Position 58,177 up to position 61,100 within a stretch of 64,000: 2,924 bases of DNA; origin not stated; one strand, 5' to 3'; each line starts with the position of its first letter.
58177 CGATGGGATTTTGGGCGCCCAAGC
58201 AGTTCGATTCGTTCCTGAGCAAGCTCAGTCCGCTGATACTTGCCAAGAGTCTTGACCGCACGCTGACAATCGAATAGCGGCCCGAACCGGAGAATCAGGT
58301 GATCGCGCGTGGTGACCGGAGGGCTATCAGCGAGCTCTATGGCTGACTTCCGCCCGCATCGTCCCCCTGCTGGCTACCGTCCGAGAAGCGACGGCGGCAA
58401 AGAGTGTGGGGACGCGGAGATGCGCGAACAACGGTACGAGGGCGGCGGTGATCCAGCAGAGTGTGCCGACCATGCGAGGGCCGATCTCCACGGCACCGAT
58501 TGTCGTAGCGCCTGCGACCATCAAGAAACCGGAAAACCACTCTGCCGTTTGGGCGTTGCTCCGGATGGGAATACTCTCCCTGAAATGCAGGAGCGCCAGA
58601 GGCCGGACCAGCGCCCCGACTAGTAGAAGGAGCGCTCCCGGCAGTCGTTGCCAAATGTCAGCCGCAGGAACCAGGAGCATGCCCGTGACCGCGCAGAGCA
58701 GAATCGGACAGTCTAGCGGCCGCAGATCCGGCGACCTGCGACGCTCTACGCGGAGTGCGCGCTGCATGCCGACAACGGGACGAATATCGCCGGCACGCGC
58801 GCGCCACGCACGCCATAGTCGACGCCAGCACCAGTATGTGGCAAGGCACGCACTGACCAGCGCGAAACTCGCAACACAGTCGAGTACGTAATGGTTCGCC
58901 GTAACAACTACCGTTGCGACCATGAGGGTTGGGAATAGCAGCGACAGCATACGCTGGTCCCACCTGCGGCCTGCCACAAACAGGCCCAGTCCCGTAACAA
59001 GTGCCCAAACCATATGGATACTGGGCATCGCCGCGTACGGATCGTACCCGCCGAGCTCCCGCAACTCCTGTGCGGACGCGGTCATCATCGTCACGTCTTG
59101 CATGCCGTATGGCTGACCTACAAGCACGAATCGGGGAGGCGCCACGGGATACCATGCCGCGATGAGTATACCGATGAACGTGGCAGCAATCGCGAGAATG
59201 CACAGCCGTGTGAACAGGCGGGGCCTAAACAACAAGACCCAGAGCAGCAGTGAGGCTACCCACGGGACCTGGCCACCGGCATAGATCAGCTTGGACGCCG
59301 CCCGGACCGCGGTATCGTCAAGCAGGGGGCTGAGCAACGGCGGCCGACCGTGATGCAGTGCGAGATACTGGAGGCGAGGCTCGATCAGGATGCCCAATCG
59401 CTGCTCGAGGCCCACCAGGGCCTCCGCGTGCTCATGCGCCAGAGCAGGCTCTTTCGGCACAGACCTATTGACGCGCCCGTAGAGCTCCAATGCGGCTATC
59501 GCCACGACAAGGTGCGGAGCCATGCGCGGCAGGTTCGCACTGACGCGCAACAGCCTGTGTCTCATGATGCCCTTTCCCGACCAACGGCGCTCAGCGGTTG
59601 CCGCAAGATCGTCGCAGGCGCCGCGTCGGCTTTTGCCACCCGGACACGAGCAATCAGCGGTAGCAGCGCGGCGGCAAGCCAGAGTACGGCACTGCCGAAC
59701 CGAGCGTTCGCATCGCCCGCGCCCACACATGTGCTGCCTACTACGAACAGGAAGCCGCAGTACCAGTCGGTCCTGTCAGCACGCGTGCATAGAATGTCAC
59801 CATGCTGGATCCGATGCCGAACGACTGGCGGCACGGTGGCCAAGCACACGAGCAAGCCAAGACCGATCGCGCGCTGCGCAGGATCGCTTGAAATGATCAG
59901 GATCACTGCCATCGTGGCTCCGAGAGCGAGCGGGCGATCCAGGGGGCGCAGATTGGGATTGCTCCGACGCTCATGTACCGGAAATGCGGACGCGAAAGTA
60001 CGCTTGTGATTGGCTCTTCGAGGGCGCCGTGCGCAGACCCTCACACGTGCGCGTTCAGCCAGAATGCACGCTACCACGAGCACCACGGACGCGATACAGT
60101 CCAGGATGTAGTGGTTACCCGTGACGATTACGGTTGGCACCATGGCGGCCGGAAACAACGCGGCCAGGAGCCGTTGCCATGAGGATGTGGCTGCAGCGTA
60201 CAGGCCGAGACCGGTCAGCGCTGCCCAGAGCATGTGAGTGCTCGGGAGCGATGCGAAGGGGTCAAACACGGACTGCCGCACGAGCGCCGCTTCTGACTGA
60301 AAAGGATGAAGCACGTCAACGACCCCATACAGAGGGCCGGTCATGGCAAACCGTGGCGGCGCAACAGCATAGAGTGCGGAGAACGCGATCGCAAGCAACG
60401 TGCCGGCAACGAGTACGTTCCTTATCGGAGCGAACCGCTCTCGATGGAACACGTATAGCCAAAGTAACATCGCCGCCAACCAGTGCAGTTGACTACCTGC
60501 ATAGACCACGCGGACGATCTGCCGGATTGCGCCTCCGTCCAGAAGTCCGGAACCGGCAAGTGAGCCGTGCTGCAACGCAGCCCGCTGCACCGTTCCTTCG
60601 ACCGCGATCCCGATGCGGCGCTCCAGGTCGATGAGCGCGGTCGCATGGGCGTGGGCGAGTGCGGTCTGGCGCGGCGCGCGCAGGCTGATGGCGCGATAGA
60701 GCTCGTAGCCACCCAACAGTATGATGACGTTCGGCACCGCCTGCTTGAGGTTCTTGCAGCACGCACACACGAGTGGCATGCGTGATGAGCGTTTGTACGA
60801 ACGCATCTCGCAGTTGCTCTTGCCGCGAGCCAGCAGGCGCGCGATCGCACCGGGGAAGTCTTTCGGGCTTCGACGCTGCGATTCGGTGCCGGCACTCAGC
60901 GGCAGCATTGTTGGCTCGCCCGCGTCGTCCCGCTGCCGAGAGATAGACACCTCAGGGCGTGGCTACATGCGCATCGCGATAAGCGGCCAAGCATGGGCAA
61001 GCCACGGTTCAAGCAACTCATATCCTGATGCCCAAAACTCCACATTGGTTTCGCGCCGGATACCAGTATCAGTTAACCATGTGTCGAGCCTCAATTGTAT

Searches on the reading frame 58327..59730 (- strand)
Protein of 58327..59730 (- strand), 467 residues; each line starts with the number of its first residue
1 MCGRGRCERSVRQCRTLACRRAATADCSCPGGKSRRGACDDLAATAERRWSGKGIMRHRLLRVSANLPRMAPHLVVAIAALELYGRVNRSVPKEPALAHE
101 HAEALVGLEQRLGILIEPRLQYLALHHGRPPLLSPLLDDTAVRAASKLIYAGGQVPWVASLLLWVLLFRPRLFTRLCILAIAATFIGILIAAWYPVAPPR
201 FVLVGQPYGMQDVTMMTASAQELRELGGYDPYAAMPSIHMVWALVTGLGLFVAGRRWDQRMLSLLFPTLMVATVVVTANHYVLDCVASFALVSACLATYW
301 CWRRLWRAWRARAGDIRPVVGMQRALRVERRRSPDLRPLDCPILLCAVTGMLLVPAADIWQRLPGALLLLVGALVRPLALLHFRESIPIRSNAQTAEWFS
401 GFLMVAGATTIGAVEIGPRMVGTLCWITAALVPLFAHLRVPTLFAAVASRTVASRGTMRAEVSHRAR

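Call 50: search_protein_families(library=pfam, proteins=[window:58327-59730:-], max_evalue=0.00001)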
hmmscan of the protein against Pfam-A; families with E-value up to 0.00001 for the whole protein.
window:58327-59730:- (467 aa): 1 family
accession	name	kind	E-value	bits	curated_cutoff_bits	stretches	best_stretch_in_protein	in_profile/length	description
PF14378.12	PAP2_3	-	2.4e-28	99.7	27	1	124-297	9-189/190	PAP2 superfamily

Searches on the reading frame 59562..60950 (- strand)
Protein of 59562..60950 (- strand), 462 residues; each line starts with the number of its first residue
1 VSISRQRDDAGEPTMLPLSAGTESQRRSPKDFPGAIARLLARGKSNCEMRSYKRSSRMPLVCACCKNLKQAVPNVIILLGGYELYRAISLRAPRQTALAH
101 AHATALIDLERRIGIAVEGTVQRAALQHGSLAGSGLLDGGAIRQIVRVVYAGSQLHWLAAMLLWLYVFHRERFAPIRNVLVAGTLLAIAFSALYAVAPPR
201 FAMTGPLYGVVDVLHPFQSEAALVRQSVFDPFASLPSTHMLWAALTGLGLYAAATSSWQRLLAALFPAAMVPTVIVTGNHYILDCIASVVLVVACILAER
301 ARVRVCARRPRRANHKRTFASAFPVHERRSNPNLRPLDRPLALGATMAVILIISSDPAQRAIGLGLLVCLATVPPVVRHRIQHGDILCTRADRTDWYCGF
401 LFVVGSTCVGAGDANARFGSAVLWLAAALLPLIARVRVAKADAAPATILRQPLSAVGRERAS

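Call 50: search_protein_families(library=pfam, proteins=[window:59562-60950:-], max_evalue=0.00001)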
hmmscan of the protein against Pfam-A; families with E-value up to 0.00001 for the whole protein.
window:59562-60950:- (462 aa): 1 family
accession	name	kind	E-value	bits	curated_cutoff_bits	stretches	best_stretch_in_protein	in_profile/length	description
PF14378.12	PAP2_3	-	1.1e-28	100.8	27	1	105-297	2-189/190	PAP2 superfamily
